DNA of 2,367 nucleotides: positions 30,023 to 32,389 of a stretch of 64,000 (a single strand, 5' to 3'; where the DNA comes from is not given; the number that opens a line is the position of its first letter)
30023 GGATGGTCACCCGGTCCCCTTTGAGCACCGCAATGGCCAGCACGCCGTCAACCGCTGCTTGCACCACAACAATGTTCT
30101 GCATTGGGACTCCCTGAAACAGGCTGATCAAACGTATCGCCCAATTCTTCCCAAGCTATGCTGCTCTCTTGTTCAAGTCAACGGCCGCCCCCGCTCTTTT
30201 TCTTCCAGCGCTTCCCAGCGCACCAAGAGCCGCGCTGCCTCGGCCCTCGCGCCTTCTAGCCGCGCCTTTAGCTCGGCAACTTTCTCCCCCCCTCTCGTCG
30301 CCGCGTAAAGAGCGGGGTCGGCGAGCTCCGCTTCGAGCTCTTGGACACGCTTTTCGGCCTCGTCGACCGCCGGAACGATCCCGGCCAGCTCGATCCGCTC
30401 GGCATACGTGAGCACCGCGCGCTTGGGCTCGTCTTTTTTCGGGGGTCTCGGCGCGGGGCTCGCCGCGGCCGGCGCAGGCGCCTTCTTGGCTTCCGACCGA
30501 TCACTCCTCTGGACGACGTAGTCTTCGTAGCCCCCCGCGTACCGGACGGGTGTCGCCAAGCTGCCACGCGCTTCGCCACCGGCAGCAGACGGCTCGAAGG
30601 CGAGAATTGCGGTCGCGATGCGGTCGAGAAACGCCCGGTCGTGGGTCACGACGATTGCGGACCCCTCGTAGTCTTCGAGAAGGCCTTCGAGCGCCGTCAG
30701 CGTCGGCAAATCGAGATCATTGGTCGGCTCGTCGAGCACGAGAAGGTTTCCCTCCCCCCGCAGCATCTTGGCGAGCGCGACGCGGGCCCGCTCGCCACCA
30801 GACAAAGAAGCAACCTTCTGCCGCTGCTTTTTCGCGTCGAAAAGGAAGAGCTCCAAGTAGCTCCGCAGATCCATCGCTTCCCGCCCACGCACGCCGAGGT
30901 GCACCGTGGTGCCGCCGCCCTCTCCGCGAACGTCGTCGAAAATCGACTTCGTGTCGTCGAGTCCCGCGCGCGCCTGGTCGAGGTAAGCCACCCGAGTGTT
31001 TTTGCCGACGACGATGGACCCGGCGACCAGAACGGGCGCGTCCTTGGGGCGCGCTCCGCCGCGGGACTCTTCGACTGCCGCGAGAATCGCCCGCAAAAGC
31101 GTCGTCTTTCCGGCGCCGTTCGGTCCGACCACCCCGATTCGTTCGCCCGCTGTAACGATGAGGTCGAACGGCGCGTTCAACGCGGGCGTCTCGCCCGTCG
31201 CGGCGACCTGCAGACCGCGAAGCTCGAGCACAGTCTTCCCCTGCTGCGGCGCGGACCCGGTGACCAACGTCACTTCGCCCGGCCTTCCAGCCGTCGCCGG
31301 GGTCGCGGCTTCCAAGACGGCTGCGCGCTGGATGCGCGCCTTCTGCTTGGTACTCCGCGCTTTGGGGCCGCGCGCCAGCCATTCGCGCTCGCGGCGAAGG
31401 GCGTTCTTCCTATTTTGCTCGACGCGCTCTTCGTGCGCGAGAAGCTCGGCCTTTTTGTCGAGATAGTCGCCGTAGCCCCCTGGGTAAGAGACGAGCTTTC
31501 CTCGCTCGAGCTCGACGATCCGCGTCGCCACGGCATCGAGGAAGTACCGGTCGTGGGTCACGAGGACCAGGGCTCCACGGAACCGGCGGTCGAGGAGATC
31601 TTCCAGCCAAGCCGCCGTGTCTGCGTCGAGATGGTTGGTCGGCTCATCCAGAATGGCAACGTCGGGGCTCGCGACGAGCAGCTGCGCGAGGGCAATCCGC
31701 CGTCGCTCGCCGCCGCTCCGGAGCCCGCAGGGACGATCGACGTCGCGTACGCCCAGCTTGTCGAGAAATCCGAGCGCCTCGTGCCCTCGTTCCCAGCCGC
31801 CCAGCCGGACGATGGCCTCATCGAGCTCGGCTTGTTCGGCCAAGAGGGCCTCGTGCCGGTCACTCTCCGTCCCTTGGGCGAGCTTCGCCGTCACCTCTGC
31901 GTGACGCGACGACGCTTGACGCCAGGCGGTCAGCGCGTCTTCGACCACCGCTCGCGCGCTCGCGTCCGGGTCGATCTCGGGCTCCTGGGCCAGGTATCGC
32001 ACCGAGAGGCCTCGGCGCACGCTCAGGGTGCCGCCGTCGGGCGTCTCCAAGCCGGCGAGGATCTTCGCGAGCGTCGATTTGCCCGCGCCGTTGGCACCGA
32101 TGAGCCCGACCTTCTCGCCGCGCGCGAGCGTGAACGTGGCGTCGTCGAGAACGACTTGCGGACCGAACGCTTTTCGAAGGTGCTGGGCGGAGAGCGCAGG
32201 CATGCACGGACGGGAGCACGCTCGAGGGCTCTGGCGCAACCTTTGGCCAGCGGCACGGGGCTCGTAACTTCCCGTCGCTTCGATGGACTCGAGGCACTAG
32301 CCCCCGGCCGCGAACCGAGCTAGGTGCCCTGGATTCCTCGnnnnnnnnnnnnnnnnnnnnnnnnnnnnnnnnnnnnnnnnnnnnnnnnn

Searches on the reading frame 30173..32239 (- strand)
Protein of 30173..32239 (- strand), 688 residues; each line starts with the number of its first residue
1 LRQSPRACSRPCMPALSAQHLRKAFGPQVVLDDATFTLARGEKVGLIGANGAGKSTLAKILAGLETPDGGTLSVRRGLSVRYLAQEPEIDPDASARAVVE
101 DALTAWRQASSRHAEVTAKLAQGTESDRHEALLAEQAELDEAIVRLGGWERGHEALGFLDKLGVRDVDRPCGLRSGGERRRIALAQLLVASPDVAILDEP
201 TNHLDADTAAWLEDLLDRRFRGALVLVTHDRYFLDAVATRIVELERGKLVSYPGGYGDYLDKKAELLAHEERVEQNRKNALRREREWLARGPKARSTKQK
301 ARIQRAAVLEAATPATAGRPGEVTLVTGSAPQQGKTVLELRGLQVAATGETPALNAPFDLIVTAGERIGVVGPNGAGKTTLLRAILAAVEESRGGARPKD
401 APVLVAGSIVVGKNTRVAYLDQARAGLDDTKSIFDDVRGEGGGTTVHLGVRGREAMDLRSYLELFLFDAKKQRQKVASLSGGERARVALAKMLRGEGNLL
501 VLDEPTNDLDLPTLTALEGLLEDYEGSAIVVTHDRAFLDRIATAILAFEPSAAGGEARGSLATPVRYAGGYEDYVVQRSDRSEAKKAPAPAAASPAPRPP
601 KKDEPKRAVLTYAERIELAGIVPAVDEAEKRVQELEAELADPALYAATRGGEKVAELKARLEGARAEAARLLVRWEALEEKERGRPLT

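Call 11: search_protein_families(library=pfam, proteins=[window:30173-32239:-], max_evalue=0.01)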
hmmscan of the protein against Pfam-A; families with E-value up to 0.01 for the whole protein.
window:30173-32239:- (688 aa): 29 families (the best 25 are shown)
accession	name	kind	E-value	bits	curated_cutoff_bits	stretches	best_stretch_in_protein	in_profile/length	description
PF00005.33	ABC_tran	-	1.2e-48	165.7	25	2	31-202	1-137/137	ABC transporter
PF13304.12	AAA_21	-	1.5e-16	61.8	27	2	369-390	3-30/304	AAA domain, putative AbiEii toxin, Type IV TA system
PF12848.13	ABC_tran_Xtn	-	7.8e-14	52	25.9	1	242-313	1-74/85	ABC transporter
PF16326.10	ABC_tran_CTD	-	7e-11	42.6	32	1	610-680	2-69/69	ABC transporter C-terminal domain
PF02463.25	SMC_N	-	1.9e-09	37.7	40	1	369-541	28-205/220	RecF/RecN/SMC N terminal domain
PF13476.12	AAA_23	-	8.8e-08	33.4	27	1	370-401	24-55/201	AAA domain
PF13555.12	AAA_29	-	3.5e-07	30.3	27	0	368-387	25-44/61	P-loop containing region of AAA domain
PF00006.31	ATP-synt_ab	-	1.9e-06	28.1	29.5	0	33-62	6-35/213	ATP synthase alpha/beta family, nucleotide-binding domain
PF13401.12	AAA_22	-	4.1e-06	27.6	27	0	370-509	10-96/130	AAA domain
PF13521.12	AAA_28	-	5.9e-06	27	27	0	43-64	1-22/164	AAA domain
PF13238.12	AAA_18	-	1.3e-05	26.1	29.4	0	44-114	1-67/128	AAA domain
PF13175.12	AAA_15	-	0.00021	21.4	32.1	0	370-386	28-44/374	AAA ATPase domain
PF05729.18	NACHT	-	0.00029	21.2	26.7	0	368-392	3-27/167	NACHT domain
PF13671.12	AAA_33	-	0.00031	21.5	27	0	370-387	4-21/143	AAA domain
PF01926.29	MMR_HSR1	-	0.00053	20.5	21.9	0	367-388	1-22/113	50S ribosome-binding GTPase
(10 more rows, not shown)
